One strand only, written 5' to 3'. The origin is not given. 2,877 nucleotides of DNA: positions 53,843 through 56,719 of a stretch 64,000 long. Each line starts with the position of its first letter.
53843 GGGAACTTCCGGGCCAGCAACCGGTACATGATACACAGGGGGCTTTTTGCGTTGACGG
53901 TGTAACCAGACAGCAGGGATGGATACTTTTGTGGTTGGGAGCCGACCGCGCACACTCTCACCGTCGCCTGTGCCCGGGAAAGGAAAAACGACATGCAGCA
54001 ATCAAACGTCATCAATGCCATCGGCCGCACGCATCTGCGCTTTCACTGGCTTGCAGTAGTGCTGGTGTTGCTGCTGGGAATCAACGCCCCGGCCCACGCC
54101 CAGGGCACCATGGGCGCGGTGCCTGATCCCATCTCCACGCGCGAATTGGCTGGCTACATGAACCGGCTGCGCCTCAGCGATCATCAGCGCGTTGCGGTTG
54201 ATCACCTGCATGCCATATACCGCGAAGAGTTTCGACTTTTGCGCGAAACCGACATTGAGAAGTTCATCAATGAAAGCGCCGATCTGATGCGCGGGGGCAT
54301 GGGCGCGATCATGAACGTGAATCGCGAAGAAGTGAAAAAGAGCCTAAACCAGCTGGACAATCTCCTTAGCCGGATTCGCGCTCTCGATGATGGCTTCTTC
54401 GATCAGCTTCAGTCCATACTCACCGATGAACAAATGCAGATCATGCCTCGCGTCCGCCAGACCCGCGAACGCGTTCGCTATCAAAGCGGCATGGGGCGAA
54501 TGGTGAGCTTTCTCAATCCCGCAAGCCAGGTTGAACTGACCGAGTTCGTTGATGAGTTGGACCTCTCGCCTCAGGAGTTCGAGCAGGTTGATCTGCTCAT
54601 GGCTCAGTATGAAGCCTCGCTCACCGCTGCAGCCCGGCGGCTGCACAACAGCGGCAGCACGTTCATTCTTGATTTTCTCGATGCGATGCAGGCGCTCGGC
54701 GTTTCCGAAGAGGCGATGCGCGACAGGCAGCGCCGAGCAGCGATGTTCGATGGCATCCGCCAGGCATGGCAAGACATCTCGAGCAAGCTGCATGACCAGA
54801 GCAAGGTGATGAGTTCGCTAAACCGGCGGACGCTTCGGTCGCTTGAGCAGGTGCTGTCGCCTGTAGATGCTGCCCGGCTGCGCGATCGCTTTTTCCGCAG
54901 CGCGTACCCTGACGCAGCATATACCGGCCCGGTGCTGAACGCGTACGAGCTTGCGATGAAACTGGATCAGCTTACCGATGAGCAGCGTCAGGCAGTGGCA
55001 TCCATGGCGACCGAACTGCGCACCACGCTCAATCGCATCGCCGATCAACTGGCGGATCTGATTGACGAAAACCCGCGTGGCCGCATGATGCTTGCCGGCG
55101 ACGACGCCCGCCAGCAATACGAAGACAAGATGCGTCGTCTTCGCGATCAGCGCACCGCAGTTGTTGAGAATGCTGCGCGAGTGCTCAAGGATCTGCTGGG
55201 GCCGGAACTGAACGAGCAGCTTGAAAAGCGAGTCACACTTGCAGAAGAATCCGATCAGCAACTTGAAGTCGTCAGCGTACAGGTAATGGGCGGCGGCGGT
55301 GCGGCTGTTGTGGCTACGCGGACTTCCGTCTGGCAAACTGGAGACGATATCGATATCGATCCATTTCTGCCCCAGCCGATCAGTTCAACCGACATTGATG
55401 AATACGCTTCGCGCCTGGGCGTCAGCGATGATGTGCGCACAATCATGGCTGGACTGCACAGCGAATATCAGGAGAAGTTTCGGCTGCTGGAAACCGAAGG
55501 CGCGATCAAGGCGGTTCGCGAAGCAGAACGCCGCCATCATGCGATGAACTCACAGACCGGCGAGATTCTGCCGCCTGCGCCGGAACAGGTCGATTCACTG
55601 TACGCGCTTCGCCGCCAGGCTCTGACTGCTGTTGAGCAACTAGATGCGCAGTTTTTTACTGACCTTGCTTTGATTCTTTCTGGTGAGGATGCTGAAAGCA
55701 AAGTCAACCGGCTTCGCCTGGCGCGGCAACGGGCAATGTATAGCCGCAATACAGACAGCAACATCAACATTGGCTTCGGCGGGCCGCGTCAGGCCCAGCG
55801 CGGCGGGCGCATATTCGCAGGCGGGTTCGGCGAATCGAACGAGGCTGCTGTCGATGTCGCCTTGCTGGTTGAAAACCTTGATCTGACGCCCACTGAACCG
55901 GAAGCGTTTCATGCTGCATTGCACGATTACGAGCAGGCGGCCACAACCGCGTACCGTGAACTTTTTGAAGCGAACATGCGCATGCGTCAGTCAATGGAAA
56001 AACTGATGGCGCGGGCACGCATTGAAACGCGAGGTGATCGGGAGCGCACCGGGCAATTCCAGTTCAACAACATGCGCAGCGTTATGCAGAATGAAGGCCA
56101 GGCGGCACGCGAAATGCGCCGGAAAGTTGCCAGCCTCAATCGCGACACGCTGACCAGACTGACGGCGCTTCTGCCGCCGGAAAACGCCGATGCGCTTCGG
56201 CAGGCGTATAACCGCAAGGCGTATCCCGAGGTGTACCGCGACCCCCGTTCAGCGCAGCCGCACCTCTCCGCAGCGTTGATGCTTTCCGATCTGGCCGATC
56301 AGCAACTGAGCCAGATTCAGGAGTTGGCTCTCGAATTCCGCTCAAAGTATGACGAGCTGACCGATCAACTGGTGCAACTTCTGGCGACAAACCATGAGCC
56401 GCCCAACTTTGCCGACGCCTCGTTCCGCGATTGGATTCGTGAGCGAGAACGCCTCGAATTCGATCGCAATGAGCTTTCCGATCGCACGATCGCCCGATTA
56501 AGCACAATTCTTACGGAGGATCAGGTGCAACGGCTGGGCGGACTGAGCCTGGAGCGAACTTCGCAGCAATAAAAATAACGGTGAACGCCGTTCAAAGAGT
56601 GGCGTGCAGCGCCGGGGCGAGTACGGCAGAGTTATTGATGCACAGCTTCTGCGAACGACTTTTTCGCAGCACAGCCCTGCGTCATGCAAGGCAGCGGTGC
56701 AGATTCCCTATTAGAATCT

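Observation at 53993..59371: Tandem pair of ~855-aa secreted helical paralogs built from four copies of a ~400-aa LTxxQ-rich module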

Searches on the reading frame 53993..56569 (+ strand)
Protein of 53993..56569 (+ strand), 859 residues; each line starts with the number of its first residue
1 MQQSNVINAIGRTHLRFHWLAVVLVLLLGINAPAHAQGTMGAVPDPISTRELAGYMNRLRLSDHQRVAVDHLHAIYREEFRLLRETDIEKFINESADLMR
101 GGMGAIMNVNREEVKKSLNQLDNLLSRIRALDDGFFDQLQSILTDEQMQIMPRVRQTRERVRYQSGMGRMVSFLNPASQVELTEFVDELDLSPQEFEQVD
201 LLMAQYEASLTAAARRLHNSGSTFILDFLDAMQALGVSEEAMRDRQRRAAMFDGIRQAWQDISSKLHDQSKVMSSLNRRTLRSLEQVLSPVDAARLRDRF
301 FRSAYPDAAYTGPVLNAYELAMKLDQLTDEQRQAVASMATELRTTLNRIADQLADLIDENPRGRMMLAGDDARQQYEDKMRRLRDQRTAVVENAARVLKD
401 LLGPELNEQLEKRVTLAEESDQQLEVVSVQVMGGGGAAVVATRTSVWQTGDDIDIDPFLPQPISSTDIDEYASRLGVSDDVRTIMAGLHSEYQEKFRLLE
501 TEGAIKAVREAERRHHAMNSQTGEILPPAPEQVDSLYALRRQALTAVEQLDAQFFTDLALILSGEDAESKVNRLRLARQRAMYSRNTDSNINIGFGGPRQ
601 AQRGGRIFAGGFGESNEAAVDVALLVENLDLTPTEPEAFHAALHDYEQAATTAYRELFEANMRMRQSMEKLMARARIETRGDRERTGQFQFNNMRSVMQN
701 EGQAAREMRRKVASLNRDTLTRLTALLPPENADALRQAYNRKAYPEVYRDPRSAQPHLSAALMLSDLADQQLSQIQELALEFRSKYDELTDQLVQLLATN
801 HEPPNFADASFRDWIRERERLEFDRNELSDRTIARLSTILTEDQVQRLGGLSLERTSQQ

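Call 4: search_protein_families(library=pfam, proteins=[window:53993-56569:+], max_evalue=10)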
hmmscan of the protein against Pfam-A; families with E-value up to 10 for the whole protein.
window:53993-56569:+ (859 aa): 5 families
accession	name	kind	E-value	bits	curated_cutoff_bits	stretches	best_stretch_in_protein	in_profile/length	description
PF15188.11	CCDC-167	-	0.039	14.7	27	1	316-366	21-70/84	Coiled-coil domain-containing protein 167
PF11466.13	Doppel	-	0.14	12.3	25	1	12-28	2-18/30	Prion-like protein Doppel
PF09177.16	STX6_10_61_N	-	2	9.5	29.4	1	328-356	31-60/99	Syntaxin 6/10/61, N-terminal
PF09718.15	Tape_meas_lam_C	-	2.1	8.9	23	0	639-673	7-41/76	Lambda phage tail tape-measure protein (Tape_meas_lam_C)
PF04513.17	Baculo_PEP_C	-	5.6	7.5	38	1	321-356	51-97/140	Baculovirus polyhedron envelope protein, PEP, C terminus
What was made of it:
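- Protein A itself scores below the Pfam gathering cutoff (call 4).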

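Call 5: search_protein_families(library=ncbifam, proteins=[window:53993-56569:+], max_evalue=10)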
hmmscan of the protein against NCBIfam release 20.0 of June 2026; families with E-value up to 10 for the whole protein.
window:53993-56569:+ (859 aa): 1 family
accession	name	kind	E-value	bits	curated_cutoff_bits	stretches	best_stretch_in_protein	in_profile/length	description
NF002325.0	PRK01278.1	subfamily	0.055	12.1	372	1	324-399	288-363/395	acetylornithine transaminase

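Call 7: find_homologous_proteins(query=window:53993-56569:+, max_evalue=0.001)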
Query window:53993-56569:+ (859 aa): 25 proteins with E <= 0.001 among 8000 candidates.
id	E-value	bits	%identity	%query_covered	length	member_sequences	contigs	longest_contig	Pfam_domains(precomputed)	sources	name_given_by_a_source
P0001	0.0e+0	1731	93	100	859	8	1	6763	-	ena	-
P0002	3.1e-190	653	41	98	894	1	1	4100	-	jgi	jgi:hypothetical protein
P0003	6.3e-190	652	41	97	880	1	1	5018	-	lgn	-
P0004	1.4e-189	650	41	96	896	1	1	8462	PF16231.12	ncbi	-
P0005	1.0e-187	644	42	98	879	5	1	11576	-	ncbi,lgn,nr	ncbi:MAG: hypothetical protein L0219_04300 [Phycisphaerales bacterium]|nr:hypothetical protein [Phyc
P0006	8.8e-184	631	42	95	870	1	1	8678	-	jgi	-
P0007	1.1e-182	628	38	100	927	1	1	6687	-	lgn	-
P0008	9.5e-178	611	39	98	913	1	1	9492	PF07813.18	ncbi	-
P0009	7.0e-173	595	36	95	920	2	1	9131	PF16231.12,PF07813.18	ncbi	-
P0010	2.8e-171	590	39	98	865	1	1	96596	-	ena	-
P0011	1.6e-168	581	38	96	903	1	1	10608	-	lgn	-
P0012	1.7e-166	574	37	97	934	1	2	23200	-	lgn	-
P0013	6.2e-163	562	38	95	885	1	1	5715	PF16231.12,PF07813.18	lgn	-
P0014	6.5e-126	440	32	97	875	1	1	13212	PF07813.18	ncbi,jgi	ncbi:MAG: hypothetical protein ACYSU7_03290 [Planctomycetota bacterium]|jgi:Spy/CpxP family protein 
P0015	1.1e-122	429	33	97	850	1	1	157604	-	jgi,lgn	jgi:hypothetical protein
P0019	3.3e-102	361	41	55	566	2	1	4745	PF07813.18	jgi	-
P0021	6.9e-96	341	30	97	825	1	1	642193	PF07813.18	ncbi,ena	-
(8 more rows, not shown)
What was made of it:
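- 53993..56572 (+): Gene A: 859-aa secreted six-unit LTXXQ-array protein (A-type, upstream paralogue). 25 full-length homologues (call 7).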

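Call 8: search_solved_structures(query=window:53993-56569:+, max_evalue=10)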
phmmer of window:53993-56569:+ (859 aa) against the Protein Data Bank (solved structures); distinct sequences matched with E-value up to 10: 1.
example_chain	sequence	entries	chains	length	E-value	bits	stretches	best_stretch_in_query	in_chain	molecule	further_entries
6fto_C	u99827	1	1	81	0.14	13.8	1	197-249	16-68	Chromatin remodeling factor mit1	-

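Call 10: find_encoding_contigs(protein=P0021, flank=10000, max_places=2)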
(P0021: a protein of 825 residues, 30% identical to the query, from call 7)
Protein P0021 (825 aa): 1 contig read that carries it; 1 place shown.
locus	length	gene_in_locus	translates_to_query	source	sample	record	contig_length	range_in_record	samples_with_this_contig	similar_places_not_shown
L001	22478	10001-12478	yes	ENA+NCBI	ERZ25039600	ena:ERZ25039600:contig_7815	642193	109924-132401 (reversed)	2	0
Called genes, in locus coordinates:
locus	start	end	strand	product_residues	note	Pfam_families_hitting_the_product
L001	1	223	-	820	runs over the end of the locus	-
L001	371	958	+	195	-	PF08808:RES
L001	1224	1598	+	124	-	PF09722:Xre_MbcA_ParS_C (weak)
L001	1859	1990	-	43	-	-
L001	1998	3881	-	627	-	-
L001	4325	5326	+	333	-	PF01641:SelR, PF01625:PMSR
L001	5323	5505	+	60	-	PF01625:PMSR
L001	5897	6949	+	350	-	PF00899:ThiF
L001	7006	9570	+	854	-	-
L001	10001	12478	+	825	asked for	PF07813:LTXXQ (faint)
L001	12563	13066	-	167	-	PF00881:Nitroreductase (weak)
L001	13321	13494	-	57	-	-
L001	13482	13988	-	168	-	PF01209:Ubie_methyltran (weak), PF13847:Methyltransf_31 (weak), PF08241:Methyltransf_11, PF08242:Methyltransf_12 (weak), PF13649:Methyltransf_25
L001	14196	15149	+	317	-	PF02548:Pantoate_transf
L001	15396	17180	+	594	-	PF00089:Trypsin, PF13365:Trypsin_2, PF00595:PDZ (weak), PF13180:PDZ_2, PF14685:PDZ_Tricorn (faint), PF17820:PDZ_6, PF13180:PDZ_2, PF17820:PDZ_6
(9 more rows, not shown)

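Call 11: find_encoding_contigs(protein=P0015, flank=10000, max_places=2)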
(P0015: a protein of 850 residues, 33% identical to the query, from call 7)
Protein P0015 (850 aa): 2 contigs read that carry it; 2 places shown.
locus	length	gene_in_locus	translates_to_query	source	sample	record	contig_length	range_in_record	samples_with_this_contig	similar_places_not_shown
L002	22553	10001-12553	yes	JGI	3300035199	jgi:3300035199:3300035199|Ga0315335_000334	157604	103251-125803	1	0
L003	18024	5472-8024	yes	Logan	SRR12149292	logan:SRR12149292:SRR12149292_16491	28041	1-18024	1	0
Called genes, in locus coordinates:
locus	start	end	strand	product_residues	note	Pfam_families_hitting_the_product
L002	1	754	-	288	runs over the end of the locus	PF13507:GATase_5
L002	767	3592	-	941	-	PF02700:PurS (weak), PF18072:FGAR-AT_linker, PF00586:AIRS, PF02769:AIRS_C, PF00586:AIRS, PF02769:AIRS_C (weak)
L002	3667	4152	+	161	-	PF00075:RNase_H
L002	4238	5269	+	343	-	PF09112:N-glycanase_N (faint), PF09113:N-glycanase_C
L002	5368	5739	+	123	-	PF00164:Ribosom_S12_S23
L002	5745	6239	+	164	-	PF00177:Ribosomal_S7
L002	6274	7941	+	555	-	-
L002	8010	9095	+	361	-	PF00899:ThiF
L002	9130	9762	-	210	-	PF01126:Heme_oxygenase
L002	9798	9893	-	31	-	-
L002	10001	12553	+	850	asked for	-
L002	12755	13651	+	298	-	PF02548:Pantoate_transf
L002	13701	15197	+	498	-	PF00089:Trypsin, PF13365:Trypsin_2, PF00595:PDZ (weak), PF13180:PDZ_2, PF17820:PDZ_6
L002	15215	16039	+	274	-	PF00005:ABC_tran, PF13304:AAA_21 (faint), PF13401:AAA_22 (faint), PF08352:oligo_HPY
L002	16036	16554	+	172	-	PF00186:DHFR_1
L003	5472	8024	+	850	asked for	-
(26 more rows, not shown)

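Call 12: find_encoding_contigs(protein=P0010, flank=10000, max_places=2)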
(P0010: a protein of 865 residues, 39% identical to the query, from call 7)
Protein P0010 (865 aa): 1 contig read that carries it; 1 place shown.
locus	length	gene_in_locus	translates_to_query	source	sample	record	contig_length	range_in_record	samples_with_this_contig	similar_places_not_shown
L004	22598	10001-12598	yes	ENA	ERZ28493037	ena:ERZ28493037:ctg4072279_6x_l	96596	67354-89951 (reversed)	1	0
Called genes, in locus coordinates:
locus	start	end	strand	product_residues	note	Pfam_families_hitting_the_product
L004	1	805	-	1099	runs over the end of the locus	PF02700:PurS, PF18072:FGAR-AT_linker, PF00586:AIRS, PF02769:AIRS_C, PF00586:AIRS, PF02769:AIRS_C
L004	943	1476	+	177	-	PF00075:RNase_H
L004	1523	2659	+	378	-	PF09112:N-glycanase_N (weak), PF09113:N-glycanase_C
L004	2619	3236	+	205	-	-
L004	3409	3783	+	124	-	PF00164:Ribosom_S12_S23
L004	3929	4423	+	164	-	PF00177:Ribosomal_S7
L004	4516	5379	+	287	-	-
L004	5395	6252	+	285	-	-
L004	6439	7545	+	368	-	PF00899:ThiF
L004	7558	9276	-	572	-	PF07719:TPR_2 (faint), PF13174:TPR_6 (faint), PF13176:TPR_7 (faint), PF13374:TPR_10 (faint), PF13414:TPR_11 (faint), PF13424:TPR_12 (weak), PF00515:TPR_1 (weak), PF14559:TPR_19, +6 more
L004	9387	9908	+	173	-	PF12867:DinB_2 (weak)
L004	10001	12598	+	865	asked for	-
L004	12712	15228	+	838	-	PF07813:LTXXQ (faint)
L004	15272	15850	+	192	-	-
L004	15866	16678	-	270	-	PF13349:DUF4097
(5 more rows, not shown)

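Call 29: predict_structure(alignment_id=A1)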
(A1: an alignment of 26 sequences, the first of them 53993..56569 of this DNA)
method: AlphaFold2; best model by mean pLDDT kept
length: 859 residues; sequences in the alignment: 26
mean_pLDDT: 78.2   pTM: 0.70
mean pLDDT of the five models: 78.2, 77.0, 75.8, 75.5, 74.8
residues with pLDDT >= 90: 245; 70-90: 424; 50-70: 88; < 50: 102
segments of 3 or more residues with pLDDT < 50: 1-35, 420-454, 589-613, 855-859
pLDDT, mean of each block of 10 residues (from residue 1): 37 44 40 49 84 88 87 91 86 72 59 84 90 93 90 91 76 71 85 88 92 89 83 73 73 81 84 91 92 89 83 81 87 90 92 87 56 83 90 90 87 71 26 23 23 62 87 85 89 92 88 73 66 91 94 92 78 91 71 34 29 71 87 89 93 93 89 73 57 80 87 92 93 91 85 87 91 93 92 84 60 83 88 88 83 47
secondary structure, 60 per line:
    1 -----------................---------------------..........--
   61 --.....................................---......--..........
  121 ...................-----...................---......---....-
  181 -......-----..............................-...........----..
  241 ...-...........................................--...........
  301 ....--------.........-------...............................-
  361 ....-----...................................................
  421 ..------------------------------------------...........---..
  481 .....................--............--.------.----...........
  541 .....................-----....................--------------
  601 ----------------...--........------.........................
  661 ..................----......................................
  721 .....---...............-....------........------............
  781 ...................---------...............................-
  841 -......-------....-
elements in order (helices of 4 or more, strands of 3 or more residues): H12-27 H49-58 H63-99 H103-108 H111-139 H145-163 H167-172 H176-179 H182-187 H193-222 H224-234 H239-243 H245-287 H290-304 H313-321 H329-359 H361-364 H370-422 H465-475 H479-501 H504-515 H530-561 H567-586 H622-629 H636-678 H683-725 H729-743 H745-748 H755-762 H769-799 H809-839 H842-847 H855-858
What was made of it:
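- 53993..54100 (+): A signal peptide (aa 1-36, ...NAPAHA|QGTMG). Low pLDDT over aa 1-35 (call 29).
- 55253..55363 (+): Inter-module Gly/Ala-rich flexible linker (aa 421-457). pLDDT <50 over aa 420-454 (call 29).
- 55364..55792 (+): A unit U4 (aa 458-600): duplicate of U1, starts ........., with Arg ladder R573/578/580. A disordered Gly-rich loop at aa 589-613 follows (call 29).
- The proteins are large and all-helical with flexible Gly-rich linkers (call 29).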

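Call 31: search_protein_representatives(alignment_id=A1)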
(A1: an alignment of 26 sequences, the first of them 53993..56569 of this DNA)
Query: 26 sequences, 856 profile positions. Proteins with E-value up to 0.001 (for the whole library): 2859; up to 1e-10: 1995; up to 1e-30: 751. The best 150 are listed.
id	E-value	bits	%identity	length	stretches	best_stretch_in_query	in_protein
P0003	0.0e+00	1137.5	-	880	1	7-852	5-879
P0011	0.0e+00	1106.8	-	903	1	7-854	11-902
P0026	0.0e+00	1088.4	-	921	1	7-854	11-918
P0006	0.0e+00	1081.1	-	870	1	7-852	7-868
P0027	0.0e+00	1066.4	-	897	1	7-850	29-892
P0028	0.0e+00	1057.4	-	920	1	6-850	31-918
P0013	0.0e+00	1051.9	-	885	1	7-853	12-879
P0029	0.0e+00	1039.1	-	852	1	16-853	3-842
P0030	1.8e-288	975.9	-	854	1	6-854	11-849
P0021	8.0e-280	947.3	-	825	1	6-854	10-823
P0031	5.0e-279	944.7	-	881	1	6-853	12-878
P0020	1.2e-273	926.9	-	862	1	7-854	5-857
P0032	4.6e-272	921.6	-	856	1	7-855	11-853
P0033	5.0e-272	921.5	-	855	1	11-853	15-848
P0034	7.9e-265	897.7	-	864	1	6-853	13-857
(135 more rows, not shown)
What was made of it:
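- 2,859 clusters match at E<=1e-3, and the top 150 are essentially all full length (call 31).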

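Call 32: fold_search(model_id=the predicted structure, library=pdb)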
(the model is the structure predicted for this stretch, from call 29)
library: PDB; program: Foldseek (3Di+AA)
matches with E <= 10: 96; with E <= 0.001: 0
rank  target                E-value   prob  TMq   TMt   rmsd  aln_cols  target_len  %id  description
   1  6bfi_A                2.3e-01  0.11  0.10  0.10  36.9       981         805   11  Vinculin homolog in a sponge (phylum Porifera) reveals vertebrate-like cell adhesions involved in early multicellular  (released 2018-06-13)
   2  8zbr                  3.9e-01  0.04  0.07  0.06  39.0      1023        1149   10  Cryo-EM structure of nanodisc-reconstituted wildtype human MRP4 (apo-form) (released 2025-04-09)
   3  7jh5_B                1.0e+00  0.30  0.12  0.26  18.1       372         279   16  Co-LOCKR: de novo designed protein switch (released 2020-09-02)
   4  6tvo_A                1.1e+00  0.10  0.15  0.14  28.0      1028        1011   10  Human CRM1-RanGTP in complex with Leptomycin B (released 2020-07-08)
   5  8iz8                  1.4e+00  0.04  0.10  0.08  38.0      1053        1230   10  cryo EM structure of apo hMRP4 (released 2024-04-10)
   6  8ro2_I                1.8e+00  0.04  0.07  0.08  38.2       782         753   11  Integrative Structure of the human intron lariat Spliceosome (ILS'') (released 2024-09-18)
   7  9jxn_A                2.0e+00  0.06  0.11  0.13  27.5       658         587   10  Cryo-EM structure of human XPR1-R459C (released 2025-08-27)
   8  9jcs                  2.1e+00  0.03  0.10  0.07  40.4      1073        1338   10  Multidrug resistance-associated protein 2 in complex with MK-571 (released 2026-04-01)
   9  6h2f_F                2.2e+00  0.06  0.07  0.14  43.0       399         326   12  Structure of the pre-pore AhlB of the tripartite alpha-pore forming toxin, AHL, from Aeromonas hydrophila. (released 2019-07-10)
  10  8f4b_A                2.2e+00  0.02  0.08  0.06  37.5      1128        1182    9  Bovine multidrug resistance protein 1 (MRP1) bound to cyclic peptide inhibitor 1 (CPI1) (released 2023-03-22)
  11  7tac_D                2.3e+00  0.13  0.06  0.20  22.6       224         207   13  Cryo-EM structure of the (TGA3)2-(NPR1)2-(TGA3)2 complex (released 2022-03-16)
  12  7pks_g                2.4e+00  0.05  0.12  0.11  29.1       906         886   10  Structural basis of Integrator-mediated transcription regulation (released 2021-12-08)
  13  7jh5_A                2.5e+00  0.21  0.13  0.28  17.5       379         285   12  Co-LOCKR: de novo designed protein switch (released 2020-09-02)
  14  4k71_D                2.6e+00  0.03  0.08  0.10  24.5       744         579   12  Crystal structure of a high affinity Human Serum Albumin variant bound to the Neonatal Fc Receptor (released 2013-10-23)
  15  7otg                  2.6e+00  0.02  0.08  0.07  40.7      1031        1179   10  Structure of ABCB1/P-glycoprotein in the presence of the CFTR potentiator ivacaftor (released 2021-12-08)
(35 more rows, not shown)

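Call 51: find_related_loci(query=A4, collection=genome_contigs, flank=6000)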
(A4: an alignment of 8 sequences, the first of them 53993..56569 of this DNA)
Query A4 (859 aa) in genome_contigs; peptide patterns used: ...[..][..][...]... (x = any residue, [..] = any of these).
32 stretches matched a pattern; 6 encode a relative of the query (tblastn E <= 1e-3); 6 distinct loci.
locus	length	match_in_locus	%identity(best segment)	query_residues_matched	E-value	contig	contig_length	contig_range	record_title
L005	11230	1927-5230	42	20-858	0e+0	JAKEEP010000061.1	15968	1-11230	MAG: Phycisphaerales bacterium isolate PMV_1.43 PMV_1.43.k101_243788, whole genome shotgun sequence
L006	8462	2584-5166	41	22-842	0e+0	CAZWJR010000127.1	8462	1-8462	MAG TPA_asm: uncultured Isosphaeraceae bacterium isolate SRP237561_co1_30 genome assembly, contig: NODE_16853_length_846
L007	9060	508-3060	35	4-849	5e-128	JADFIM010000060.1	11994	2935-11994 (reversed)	MAG: Planctomycetota bacterium isolate B39T1B5 B39T1B5_NODE6208, whole genome shotgun sequence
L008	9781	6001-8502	35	22-849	9e-128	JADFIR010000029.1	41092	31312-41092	MAG: Planctomycetota bacterium isolate B3D1T2 B3D1T2_NODE180, whole genome shotgun sequence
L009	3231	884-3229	35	10-848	8e-130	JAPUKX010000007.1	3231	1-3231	MAG: Planctomycetota bacterium isolate KW1-S15_31 KW1-S15_31_cg7, whole genome shotgun sequence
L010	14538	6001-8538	35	10-849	3e-132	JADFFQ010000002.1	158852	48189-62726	MAG: Planctomycetota bacterium isolate B28T1B8 B28T1B8_NODE88, whole genome shotgun sequence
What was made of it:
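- Tried and rejected: With the smaller alignment A4 a single narrow peptide pattern recovered only 6 genomes (call 51), so the taxonomic breadth is under-sampled.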
